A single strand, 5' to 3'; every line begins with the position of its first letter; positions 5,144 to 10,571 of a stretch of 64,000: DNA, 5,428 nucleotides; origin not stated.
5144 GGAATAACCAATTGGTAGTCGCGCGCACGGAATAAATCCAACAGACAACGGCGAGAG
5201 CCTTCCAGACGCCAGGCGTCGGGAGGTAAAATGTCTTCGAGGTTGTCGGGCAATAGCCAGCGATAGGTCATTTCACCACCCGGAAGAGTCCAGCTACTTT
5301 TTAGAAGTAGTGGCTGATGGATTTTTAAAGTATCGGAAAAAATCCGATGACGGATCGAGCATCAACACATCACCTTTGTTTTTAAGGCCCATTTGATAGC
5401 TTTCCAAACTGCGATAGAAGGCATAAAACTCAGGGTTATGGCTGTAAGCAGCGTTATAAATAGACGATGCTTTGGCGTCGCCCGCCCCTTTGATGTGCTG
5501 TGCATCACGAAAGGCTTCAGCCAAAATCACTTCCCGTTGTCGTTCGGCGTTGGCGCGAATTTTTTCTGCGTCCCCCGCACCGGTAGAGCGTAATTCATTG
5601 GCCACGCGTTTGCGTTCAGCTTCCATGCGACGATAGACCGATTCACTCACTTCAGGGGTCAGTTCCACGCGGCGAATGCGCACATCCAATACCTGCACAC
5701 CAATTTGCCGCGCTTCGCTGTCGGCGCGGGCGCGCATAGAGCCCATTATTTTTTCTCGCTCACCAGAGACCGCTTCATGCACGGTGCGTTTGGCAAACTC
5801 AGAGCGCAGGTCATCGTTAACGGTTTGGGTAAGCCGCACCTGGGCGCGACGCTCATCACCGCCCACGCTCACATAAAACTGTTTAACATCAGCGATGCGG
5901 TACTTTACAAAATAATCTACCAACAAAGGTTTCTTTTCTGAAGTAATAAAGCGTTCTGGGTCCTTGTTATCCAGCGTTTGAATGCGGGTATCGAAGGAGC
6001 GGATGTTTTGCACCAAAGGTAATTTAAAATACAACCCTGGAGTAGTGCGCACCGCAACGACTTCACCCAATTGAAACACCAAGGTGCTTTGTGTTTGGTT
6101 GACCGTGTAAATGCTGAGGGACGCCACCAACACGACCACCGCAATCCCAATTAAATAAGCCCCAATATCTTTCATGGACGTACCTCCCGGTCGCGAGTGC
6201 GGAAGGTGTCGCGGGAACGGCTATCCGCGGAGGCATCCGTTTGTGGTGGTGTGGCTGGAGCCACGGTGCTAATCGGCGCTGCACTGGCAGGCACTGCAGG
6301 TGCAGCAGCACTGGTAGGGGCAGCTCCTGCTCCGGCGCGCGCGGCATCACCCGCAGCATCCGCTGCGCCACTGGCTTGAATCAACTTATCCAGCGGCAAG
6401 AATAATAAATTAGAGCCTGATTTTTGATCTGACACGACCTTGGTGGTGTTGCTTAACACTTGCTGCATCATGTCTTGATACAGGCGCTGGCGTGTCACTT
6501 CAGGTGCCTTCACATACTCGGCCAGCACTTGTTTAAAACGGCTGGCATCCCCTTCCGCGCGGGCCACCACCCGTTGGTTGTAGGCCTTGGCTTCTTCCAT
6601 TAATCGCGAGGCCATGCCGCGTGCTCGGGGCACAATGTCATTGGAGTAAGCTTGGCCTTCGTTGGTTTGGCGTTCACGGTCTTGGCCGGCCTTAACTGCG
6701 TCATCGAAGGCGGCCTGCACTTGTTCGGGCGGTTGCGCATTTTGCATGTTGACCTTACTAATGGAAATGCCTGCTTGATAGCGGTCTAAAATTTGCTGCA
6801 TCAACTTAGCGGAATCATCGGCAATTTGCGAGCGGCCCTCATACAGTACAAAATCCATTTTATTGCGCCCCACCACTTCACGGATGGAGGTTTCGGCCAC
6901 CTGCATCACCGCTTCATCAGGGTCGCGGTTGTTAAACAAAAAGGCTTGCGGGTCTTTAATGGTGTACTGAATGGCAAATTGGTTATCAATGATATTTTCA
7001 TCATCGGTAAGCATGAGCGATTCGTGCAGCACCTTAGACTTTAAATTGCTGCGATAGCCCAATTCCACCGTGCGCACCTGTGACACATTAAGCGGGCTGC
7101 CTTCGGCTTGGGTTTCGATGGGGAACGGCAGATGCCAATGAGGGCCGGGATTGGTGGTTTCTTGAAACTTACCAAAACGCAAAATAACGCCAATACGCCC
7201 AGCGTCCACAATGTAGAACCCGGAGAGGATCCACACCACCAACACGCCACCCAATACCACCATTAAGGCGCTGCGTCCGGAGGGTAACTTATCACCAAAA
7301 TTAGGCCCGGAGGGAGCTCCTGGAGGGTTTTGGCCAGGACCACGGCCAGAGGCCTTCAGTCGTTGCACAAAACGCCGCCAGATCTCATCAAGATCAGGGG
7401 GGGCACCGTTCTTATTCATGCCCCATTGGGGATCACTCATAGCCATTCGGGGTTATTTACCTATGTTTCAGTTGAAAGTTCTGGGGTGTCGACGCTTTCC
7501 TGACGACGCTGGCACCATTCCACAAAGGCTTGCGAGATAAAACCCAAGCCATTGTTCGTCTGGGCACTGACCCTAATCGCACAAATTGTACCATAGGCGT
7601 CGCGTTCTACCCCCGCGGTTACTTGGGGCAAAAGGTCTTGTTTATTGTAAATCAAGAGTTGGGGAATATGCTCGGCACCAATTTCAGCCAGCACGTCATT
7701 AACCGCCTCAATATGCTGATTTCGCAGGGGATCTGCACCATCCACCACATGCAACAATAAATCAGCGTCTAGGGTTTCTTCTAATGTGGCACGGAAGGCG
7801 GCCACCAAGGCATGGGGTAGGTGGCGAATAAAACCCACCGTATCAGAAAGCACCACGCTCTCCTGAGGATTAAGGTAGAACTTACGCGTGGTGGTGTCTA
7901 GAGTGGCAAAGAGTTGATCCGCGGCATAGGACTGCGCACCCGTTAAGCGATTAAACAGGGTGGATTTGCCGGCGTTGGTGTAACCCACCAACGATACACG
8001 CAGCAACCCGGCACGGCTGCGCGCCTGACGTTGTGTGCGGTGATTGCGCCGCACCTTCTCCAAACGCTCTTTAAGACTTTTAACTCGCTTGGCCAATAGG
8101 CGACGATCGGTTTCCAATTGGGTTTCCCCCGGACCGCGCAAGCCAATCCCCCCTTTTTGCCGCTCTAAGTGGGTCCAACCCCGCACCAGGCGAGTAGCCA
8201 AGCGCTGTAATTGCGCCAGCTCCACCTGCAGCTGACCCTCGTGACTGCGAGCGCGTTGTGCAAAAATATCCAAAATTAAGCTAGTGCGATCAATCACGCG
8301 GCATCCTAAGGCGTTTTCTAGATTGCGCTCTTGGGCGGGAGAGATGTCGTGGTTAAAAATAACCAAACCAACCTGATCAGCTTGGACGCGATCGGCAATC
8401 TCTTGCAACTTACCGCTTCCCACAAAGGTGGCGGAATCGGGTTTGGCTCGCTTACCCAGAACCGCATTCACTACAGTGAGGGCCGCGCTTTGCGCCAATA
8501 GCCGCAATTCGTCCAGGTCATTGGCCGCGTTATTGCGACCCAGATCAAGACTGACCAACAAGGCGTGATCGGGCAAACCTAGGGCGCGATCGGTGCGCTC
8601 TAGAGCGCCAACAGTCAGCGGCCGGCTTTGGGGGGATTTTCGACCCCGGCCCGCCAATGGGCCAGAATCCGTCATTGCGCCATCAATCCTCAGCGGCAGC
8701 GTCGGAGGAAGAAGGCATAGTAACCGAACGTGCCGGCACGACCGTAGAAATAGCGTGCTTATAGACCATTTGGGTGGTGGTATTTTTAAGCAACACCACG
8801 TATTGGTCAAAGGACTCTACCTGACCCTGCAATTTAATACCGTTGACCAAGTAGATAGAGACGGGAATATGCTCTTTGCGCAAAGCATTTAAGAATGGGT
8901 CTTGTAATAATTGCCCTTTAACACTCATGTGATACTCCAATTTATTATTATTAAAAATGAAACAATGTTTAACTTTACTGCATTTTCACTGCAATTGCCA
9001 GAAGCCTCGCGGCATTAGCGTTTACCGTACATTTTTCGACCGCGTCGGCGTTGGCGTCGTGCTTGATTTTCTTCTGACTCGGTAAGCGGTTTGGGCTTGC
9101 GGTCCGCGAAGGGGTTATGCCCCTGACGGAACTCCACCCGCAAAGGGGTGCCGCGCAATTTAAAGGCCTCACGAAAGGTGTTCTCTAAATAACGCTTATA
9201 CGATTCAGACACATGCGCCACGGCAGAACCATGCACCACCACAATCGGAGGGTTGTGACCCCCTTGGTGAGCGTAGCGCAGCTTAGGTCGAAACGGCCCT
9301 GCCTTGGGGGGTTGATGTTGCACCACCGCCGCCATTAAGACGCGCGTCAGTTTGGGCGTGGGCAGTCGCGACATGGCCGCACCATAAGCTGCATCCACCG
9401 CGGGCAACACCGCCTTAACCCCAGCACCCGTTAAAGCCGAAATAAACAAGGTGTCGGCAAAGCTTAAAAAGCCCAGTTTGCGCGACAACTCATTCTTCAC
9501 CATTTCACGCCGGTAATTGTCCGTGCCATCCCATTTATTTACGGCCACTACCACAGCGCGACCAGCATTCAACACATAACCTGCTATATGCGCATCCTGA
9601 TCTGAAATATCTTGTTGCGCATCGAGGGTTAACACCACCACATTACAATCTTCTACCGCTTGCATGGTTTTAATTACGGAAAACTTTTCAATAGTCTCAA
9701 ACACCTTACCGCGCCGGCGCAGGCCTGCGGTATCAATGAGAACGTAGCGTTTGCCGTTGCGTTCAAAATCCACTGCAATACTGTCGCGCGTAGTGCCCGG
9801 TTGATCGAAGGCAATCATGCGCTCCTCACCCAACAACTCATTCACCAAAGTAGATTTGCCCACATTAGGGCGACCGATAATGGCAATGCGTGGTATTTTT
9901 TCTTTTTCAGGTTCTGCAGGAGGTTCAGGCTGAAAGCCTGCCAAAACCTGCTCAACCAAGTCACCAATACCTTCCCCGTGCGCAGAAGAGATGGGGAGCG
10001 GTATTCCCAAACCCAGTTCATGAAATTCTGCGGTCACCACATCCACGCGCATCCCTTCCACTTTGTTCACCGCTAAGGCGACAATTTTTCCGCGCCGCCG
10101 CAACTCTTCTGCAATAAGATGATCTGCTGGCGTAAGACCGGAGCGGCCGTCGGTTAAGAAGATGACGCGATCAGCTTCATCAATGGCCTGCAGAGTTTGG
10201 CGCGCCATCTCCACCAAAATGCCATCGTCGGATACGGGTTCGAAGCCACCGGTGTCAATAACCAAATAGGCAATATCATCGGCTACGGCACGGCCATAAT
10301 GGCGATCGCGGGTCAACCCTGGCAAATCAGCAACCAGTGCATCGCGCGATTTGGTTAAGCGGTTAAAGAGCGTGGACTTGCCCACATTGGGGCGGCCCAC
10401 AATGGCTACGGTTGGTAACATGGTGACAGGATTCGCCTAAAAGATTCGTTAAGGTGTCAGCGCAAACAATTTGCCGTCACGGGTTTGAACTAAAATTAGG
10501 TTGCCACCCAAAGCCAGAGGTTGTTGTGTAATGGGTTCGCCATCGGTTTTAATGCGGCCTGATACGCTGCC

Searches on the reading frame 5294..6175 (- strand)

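Call 45: search_protein_families(library=pfam, proteins=[window:5294-6175:-], max_evalue=0.00001)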
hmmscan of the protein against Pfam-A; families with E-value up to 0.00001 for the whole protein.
window:5294-6175:- (293 aa): 1 family
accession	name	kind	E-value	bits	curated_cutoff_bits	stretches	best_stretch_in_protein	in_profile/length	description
PF01145.31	Band_7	-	3.6e-32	112.3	23.6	1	24-211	2-175/176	SPFH domain / Band 7 family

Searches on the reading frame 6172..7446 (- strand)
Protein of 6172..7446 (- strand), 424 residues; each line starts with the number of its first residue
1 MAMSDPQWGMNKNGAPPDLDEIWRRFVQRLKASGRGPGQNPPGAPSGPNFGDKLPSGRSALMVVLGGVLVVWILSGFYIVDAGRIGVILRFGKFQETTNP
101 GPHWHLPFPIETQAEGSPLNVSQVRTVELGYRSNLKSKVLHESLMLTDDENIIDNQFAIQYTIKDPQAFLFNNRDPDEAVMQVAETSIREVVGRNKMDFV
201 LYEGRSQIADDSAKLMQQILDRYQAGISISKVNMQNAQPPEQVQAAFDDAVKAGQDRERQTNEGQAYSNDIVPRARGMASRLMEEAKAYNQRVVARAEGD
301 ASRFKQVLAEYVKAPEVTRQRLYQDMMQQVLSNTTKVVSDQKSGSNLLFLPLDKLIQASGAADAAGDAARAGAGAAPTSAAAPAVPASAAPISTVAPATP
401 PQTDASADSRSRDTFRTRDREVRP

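Call 45: search_protein_families(library=pfam, proteins=[window:6172-7446:-], max_evalue=0.00001)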
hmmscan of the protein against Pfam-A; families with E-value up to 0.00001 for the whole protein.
window:6172-7446:- (424 aa): 2 families
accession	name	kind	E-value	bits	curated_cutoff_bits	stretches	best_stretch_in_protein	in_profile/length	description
PF01145.31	Band_7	-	2.6e-25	89.9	23.6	1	79-266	2-174/176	SPFH domain / Band 7 family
PF12221.13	HflK_N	-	8.6e-07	29.2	22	1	1-32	1-39/44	Bacterial membrane protein N terminal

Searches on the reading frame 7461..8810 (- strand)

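Call 45: search_protein_families(library=pfam, proteins=[window:7461-8810:-], max_evalue=0.00001)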
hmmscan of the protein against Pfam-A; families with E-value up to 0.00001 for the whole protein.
window:7461-8810:- (449 aa): 4 families
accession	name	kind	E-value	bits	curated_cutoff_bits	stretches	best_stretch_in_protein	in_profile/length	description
PF13167.11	GTP-bdg_N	-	2.2e-32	111.9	25.4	1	98-184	3-89/89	GTP-binding GTPase N-terminal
PF16360.10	GTP-bdg_M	-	1.1e-27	96.8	29.5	1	186-264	1-79/79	GTP-binding GTPase Middle Region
PF01926.29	MMR_HSR1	-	2.8e-22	79.4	21.9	1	271-390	1-113/113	50S ribosome-binding GTPase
PF02421.24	FeoB_N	-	1.8e-06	28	27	1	271-365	2-95/156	Ferrous iron transport protein B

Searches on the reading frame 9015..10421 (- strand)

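Call 45: search_protein_families(library=pfam, proteins=[window:9015-10421:-], max_evalue=0.00001)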
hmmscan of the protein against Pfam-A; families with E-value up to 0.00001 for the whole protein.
window:9015-10421:- (468 aa): 8 families
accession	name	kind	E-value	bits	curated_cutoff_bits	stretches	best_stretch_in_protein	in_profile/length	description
PF01926.29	MMR_HSR1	-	1.8e-52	176.7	21.9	2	178-296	1-113/113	50S ribosome-binding GTPase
PF14714.11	KH_dom-like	-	5.1e-27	94.4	27.3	1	352-432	1-81/81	KH-domain-like of EngA bacterial GTPase enzymes, C-terminal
PF02421.24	FeoB_N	-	1.3e-26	93.5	27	2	178-339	2-153/156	Ferrous iron transport protein B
PF00009.33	GTP_EFTU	-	1.6e-19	70.7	26.5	1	175-344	2-184/188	Elongation factor Tu GTP binding domain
PF00350.29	Dynamin_N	-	1.1e-10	42.2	27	0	179-214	1-35/168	Dynamin family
PF03193.22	RsgA_GTPase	-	6.4e-08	33.1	30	0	179-235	109-169/174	RsgA GTPase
PF04548.22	AIG1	-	2.8e-07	30.5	27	0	178-280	2-104/212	AIG1 family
PF05621.17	TniB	-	4.7e-06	26.6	22.4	0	170-223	29-81/189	Bacterial TniB protein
